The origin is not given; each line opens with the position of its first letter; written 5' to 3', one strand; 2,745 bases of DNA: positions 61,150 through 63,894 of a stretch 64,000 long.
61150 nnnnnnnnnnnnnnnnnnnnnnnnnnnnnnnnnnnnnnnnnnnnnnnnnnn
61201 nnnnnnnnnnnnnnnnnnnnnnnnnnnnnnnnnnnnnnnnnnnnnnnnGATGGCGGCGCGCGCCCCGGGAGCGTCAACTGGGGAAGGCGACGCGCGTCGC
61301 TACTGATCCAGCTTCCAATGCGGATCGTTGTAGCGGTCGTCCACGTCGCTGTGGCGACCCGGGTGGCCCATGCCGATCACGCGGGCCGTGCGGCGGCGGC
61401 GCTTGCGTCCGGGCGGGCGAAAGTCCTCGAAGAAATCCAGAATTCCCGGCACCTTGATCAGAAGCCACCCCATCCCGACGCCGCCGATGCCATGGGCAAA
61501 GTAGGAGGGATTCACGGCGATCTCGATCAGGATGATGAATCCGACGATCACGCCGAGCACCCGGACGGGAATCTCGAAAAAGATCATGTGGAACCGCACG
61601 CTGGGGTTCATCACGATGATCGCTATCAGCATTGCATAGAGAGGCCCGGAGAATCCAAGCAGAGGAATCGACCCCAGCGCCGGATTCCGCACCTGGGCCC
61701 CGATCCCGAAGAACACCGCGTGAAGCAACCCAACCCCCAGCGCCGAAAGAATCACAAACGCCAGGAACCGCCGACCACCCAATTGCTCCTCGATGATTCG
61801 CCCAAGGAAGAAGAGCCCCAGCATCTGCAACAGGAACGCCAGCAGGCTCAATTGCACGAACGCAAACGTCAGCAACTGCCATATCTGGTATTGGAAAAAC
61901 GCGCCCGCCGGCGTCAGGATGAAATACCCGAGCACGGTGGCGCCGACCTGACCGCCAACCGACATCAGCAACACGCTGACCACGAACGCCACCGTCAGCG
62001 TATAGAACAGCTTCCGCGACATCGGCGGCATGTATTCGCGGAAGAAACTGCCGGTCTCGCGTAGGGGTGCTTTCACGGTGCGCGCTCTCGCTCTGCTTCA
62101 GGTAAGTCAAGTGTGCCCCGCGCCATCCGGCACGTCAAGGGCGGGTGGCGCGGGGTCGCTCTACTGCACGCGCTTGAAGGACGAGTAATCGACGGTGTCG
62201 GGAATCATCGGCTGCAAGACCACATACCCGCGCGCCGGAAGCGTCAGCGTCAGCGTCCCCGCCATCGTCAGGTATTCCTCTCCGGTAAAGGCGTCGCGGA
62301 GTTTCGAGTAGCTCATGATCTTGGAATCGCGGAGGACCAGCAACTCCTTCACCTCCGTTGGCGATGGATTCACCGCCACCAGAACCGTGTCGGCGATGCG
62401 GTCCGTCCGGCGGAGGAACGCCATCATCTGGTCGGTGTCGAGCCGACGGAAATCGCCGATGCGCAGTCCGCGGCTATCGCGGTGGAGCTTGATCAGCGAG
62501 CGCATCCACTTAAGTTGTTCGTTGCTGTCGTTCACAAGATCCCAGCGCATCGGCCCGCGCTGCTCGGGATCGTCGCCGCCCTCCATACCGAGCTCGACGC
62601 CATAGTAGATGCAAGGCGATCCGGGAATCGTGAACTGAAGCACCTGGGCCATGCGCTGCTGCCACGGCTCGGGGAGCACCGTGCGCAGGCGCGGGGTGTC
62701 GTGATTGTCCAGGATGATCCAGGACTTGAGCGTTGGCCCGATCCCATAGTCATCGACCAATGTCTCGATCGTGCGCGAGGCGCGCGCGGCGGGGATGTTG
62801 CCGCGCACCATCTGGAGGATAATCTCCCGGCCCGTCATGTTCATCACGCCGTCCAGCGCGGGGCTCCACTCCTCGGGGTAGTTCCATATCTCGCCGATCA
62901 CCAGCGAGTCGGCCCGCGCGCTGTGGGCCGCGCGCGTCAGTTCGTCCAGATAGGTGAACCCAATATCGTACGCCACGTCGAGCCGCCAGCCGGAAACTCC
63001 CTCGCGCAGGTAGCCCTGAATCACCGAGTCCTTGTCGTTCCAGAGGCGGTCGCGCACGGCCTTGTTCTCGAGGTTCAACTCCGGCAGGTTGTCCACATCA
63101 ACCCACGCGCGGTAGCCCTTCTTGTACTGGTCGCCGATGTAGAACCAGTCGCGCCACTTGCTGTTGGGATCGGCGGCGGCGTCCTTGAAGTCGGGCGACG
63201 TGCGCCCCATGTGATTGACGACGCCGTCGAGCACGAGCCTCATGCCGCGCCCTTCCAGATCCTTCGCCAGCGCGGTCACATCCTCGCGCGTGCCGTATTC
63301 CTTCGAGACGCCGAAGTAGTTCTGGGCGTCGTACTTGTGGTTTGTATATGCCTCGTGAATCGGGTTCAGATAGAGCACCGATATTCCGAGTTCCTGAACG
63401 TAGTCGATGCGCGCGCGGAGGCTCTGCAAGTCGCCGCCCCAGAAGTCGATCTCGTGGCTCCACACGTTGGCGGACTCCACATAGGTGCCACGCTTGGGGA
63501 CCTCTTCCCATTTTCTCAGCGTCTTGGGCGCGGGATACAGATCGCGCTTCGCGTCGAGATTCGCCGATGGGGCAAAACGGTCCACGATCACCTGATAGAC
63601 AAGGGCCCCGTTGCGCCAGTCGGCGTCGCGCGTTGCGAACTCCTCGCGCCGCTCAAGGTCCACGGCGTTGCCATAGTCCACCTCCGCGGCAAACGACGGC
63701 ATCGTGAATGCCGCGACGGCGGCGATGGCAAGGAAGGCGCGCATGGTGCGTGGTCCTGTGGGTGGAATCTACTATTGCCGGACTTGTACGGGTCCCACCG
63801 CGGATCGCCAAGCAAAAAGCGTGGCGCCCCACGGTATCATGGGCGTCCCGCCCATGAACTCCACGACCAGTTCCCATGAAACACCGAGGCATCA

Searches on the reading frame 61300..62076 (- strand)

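Call 49: search_protein_families(library=pfam, proteins=[window:61300-62076:-], max_evalue=0.0001)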
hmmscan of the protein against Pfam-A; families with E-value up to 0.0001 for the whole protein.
window:61300-62076:- (258 aa): 2 families
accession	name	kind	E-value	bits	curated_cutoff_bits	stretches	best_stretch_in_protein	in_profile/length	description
PF01694.28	Rhomboid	-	2.7e-15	57.3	22.6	1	64-207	3-137/143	Rhomboid domain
PF08551.15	DUF1751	-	1.3e-08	35.8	22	1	64-153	7-97/99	Eukaryotic integral membrane protein (DUF1751)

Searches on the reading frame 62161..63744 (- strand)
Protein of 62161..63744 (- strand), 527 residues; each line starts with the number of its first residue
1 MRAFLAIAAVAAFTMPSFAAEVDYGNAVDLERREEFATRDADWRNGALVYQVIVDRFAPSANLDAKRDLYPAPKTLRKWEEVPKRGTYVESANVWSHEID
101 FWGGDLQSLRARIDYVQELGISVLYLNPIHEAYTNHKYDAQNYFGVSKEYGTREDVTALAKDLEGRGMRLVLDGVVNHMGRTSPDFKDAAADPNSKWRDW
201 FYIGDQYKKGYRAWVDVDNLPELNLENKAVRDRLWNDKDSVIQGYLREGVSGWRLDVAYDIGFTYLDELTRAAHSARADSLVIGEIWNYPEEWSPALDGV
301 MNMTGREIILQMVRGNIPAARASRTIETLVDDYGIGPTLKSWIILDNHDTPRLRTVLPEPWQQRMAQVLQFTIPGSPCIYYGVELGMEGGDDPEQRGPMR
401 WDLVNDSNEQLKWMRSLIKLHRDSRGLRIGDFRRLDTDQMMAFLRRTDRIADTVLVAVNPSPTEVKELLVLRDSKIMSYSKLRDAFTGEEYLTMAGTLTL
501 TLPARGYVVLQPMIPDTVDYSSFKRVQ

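Call 49: search_protein_families(library=pfam, proteins=[window:62161-63744:-], max_evalue=0.0001)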
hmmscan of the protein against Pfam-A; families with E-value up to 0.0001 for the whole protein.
window:62161-63744:- (527 aa): 2 families
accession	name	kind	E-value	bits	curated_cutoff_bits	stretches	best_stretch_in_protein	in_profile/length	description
PF00128.31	Alpha-amylase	-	6.2e-48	164.6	22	1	52-405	2-394/446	Alpha amylase, catalytic domain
PF16657.11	Malt_amylase_C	-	2.7e-07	31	27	1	430-508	1-74/75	Maltogenic Amylase, C-terminal domain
